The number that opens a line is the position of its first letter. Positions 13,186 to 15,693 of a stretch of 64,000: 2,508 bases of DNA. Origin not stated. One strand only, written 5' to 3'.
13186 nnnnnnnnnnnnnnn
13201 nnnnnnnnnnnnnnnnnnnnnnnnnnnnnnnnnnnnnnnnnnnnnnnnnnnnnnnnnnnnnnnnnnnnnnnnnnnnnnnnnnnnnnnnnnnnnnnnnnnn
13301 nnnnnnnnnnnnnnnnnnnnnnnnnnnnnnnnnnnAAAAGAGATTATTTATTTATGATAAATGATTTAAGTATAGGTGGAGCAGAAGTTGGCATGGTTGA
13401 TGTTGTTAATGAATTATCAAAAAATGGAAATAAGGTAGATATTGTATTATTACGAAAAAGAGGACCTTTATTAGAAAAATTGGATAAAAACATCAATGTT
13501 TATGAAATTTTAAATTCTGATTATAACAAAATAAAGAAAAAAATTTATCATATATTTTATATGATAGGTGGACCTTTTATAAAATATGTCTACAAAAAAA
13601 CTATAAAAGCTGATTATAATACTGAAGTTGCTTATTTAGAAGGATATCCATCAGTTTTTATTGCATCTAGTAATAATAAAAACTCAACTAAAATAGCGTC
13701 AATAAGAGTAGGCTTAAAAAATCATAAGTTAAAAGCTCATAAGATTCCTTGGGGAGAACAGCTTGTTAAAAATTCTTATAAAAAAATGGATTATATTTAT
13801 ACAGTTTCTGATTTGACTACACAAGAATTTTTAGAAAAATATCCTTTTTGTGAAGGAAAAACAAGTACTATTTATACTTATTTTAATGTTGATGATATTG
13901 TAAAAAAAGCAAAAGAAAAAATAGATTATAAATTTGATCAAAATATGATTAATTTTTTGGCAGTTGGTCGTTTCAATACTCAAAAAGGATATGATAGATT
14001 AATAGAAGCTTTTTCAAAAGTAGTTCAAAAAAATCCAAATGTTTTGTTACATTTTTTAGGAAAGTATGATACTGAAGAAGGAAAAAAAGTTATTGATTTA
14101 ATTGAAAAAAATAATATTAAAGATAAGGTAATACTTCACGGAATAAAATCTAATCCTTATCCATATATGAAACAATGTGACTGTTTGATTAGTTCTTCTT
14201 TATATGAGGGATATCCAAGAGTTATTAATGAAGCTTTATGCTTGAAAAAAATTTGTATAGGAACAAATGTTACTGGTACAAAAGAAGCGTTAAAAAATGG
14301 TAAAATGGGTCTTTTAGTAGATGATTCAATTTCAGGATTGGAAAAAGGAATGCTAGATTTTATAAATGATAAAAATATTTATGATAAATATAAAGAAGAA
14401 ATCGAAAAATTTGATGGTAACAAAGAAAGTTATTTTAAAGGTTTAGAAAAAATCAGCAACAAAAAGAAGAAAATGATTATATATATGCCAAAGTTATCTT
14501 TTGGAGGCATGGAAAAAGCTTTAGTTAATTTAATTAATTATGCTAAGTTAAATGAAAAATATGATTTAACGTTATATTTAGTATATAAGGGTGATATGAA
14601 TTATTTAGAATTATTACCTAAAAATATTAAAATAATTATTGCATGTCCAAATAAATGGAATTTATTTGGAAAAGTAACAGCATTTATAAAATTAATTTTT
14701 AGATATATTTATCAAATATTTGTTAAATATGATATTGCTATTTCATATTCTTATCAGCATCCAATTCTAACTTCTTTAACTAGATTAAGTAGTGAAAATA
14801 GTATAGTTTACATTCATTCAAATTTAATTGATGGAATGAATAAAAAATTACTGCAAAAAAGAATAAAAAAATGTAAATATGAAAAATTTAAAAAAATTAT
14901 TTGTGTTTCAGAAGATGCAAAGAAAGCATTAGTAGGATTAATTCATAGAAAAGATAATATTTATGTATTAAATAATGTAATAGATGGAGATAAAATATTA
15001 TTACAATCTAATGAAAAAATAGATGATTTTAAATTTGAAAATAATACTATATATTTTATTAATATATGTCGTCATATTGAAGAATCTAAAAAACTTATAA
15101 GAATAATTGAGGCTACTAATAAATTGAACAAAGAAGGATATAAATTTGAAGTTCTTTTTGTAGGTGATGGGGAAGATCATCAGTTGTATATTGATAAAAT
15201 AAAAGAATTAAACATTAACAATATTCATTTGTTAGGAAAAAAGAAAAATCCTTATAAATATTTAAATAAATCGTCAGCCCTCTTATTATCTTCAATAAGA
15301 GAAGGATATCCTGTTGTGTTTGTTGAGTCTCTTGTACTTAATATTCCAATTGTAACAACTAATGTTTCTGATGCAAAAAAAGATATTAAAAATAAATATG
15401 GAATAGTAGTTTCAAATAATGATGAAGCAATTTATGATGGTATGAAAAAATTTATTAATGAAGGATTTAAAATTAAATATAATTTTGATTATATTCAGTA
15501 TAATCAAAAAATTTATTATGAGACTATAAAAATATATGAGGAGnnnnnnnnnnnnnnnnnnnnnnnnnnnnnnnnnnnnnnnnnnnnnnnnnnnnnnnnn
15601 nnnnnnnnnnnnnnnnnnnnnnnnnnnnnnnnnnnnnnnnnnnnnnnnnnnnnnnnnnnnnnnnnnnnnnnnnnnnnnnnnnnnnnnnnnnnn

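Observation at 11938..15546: Single 1200-aa polypeptide fusing a Wzy-like polymerase membrane domain to two complete GT4 glycosyltransferase domains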

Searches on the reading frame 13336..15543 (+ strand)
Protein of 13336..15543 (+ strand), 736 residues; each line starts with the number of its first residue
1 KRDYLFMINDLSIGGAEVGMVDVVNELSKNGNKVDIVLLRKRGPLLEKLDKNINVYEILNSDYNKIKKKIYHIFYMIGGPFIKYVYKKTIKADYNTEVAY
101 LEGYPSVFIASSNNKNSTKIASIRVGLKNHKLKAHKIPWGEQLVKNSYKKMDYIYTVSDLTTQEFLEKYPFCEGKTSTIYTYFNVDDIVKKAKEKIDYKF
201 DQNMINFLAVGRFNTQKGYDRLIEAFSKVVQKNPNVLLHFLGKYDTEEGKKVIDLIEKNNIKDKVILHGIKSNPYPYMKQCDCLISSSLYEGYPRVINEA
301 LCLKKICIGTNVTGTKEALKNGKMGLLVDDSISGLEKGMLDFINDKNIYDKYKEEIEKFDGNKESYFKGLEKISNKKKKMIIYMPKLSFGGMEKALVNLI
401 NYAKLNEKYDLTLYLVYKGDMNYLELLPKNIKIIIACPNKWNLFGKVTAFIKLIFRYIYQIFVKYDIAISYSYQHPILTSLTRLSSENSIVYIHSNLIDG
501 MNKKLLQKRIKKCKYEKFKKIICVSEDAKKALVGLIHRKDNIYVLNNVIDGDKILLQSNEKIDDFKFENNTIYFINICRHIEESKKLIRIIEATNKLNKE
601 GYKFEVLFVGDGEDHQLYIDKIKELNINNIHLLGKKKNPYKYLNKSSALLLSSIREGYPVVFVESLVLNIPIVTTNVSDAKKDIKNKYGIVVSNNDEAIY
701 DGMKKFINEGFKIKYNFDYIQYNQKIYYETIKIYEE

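Call 32: search_solved_structures(query=window:13336-15543:+, max_evalue=0.00001)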
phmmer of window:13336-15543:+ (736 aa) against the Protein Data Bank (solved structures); distinct sequences matched with E-value up to 0.00001: 11.
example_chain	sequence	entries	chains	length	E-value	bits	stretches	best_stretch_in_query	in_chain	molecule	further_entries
8qoy_A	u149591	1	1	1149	1.2e-21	79.9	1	483-724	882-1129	TagF-like capsule polymerase Cps3D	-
7qnt_AAA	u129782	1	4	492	4.3e-13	51.6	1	81-348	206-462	TarM(Se)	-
7qd7_AAA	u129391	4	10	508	4.7e-13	51.5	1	81-348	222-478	TarM(Se)_G117R | TarM(Se)_G117R-4RboP | TarM(Se)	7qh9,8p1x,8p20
6eji_A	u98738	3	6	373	2e-09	39.5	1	384-699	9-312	WlaC protein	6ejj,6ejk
2jjm_A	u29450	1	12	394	4.2e-08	35.1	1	177-352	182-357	GLYCOSYL TRANSFERASE, GROUP 1 FAMILY PROTEIN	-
3mbo_A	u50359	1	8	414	4.8e-08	34.9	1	177-352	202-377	Glycosyltransferase, group 1 family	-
7mi0_A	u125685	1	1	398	4.8e-08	34.9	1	8-330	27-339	Glycosyltransferase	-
5d00_A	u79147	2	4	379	5.6e-08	34.7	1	143-358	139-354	N-acetyl-alpha-D-glucosaminyl L-malate synthase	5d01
6n1x_A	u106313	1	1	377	5.7e-08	34.7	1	145-354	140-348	Glycosyltransferase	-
6d9t_A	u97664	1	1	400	6.3e-08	34.5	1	145-354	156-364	Glycosyl transferase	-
2x6q_A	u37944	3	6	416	5.5e-06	28.1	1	207-336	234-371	TREHALOSE-SYNTHASE TRET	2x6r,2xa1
